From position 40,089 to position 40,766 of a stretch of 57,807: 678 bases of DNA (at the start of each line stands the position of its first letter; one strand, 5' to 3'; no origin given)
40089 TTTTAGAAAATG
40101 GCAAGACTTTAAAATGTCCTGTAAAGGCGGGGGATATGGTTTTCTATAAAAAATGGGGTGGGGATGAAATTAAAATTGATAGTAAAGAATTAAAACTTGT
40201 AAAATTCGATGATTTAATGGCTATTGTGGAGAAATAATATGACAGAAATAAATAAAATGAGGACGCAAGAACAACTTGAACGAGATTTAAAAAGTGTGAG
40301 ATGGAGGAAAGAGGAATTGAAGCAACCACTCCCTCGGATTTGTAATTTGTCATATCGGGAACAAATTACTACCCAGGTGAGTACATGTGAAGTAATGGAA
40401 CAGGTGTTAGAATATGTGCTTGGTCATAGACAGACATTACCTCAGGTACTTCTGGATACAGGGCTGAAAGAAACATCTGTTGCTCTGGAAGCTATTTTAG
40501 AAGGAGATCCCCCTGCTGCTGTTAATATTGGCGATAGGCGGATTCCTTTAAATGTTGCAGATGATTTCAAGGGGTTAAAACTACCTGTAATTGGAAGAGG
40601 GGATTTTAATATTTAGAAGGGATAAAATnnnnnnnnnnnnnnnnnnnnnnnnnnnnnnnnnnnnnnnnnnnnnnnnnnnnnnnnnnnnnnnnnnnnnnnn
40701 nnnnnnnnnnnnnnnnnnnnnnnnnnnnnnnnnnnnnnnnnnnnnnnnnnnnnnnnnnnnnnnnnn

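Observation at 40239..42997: groES and groEL are separated by an array of seven unrecognisable small ORFs, each headed by a copy of the groEL translation-initiation module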

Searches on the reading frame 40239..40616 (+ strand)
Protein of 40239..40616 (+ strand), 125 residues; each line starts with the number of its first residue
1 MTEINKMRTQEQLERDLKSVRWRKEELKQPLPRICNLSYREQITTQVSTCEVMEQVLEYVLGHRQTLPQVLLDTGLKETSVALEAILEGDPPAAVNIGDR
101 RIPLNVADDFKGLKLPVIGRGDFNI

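Call 6: search_protein_families(library=pfam, max_evalue=1, proteins=[window:40239-40616:+])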
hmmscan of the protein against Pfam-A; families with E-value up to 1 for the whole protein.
window:40239-40616:+ (125 aa): 0 families

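Call 7: search_protein_families(library=phrogs, max_evalue=1, proteins=[window:40239-40616:+])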
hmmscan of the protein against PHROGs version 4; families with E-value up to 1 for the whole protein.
window:40239-40616:+ (125 aa): 0 families

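Call 8: search_protein_families(library=ncbifam, max_evalue=1, proteins=[window:40239-40616:+])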
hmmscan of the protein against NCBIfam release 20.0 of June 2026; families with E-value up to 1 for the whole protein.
window:40239-40616:+ (125 aa): 0 families

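Call 26: find_homologous_proteins(query=A2, max_evalue=0.1)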
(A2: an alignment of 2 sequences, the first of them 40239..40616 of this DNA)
Query A2 (2 sequences) (125 aa, profile of the alignment): 3 proteins with E <= 0.1 among 200 candidates.
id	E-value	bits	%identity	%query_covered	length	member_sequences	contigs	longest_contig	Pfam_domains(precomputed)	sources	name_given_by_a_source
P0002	3.7e-67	243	69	34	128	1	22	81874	-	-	-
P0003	1.4e-62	228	98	100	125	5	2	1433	-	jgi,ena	-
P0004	5.6e-9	54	100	38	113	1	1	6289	-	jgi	-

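Call 28: find_encoding_contigs(protein=P0004, flank=10000)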
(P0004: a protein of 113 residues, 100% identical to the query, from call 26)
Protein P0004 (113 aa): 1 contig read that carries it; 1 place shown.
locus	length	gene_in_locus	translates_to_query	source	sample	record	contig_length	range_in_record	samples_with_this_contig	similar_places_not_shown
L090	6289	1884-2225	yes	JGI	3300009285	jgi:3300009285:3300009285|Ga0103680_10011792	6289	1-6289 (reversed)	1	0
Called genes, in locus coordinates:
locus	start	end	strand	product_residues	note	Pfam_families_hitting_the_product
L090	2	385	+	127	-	?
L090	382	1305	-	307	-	PF01565:FAD_binding_4, PF02873:MurB_C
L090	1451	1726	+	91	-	PF00166:Cpn10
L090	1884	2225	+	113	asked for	-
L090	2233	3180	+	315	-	PF01073:3Beta_HSD, PF01370:Epimerase, PF04321:RmlD_sub_bind, PF05368:NmrA (weak), PF13460:NAD_binding_10 (weak), PF16363:GDP_Man_Dehyd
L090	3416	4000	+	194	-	PF00456:Transketolase_N, PF00676:E1_dh (weak)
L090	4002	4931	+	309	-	PF02779:Transket_pyr, PF22613:Transketolase_C_1 (faint), PF02780:Transketolase_C, PF17147:PFOR_II (weak)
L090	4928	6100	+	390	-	PF13439:Glyco_transf_4, PF13579:Glyco_trans_4_4, PF00534:Glycos_transf_1, PF13692:Glyco_trans_1_4, PF13524:Glyco_trans_1_2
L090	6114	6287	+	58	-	?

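Call 35: search_protein_families(library=padloc, max_evalue=1, proteins=[window:40239-40616:+])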
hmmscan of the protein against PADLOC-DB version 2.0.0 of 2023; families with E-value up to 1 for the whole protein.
window:40239-40616:+ (125 aa): 0 families

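Call 73: predict_structure(alignment_id=A2)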
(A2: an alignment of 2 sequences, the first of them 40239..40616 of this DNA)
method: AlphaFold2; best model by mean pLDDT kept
length: 125 residues; sequences in the alignment: 2
mean_pLDDT: 54.1   pTM: 0.39
mean pLDDT of the five models: 54.1, 53.8, 52.8, 50.5, 45.7
residues with pLDDT >= 90: 0; 70-90: 6; 50-70: 77; < 50: 42
segments of 3 or more residues with pLDDT < 50: 1-5, 21-24, 26-37, 106-125
pLDDT, mean of each block of 10 residues (from residue 1): 51 58 45 45 58 61 61 69 66 65 49 32 30
secondary structure, 60 per line:
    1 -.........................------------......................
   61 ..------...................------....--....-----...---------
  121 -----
elements in order: H2-26 H39-62 H69-87 E94-97 E100-103

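Call 79: find_related_loci(query=A2, collection=viral_contigs, flank=5000)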
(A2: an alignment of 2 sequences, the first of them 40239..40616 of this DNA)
Query A2 (125 aa) in viral_contigs; peptide patterns used: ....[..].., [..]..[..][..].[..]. (x = any residue, [..] = any of these).
120 stretches matched a pattern, but none encodes a relative of the query by tblastn (E <= 1e-3).

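Call 94: find_encoding_contigs(protein=P0003, flank=5000)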
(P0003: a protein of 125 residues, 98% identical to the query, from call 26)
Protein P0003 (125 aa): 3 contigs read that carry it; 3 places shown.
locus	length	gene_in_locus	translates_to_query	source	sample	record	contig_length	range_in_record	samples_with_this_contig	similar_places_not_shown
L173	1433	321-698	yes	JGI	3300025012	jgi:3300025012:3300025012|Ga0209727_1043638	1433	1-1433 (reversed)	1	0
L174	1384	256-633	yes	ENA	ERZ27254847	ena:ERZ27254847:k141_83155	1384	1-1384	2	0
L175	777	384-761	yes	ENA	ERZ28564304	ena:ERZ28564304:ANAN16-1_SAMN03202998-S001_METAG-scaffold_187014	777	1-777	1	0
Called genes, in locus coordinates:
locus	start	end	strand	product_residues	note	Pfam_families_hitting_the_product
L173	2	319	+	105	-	?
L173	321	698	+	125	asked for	-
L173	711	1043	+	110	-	-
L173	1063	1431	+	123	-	?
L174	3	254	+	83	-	?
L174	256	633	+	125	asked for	-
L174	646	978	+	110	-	-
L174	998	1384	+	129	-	?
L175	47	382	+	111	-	PF00166:Cpn10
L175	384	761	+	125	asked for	-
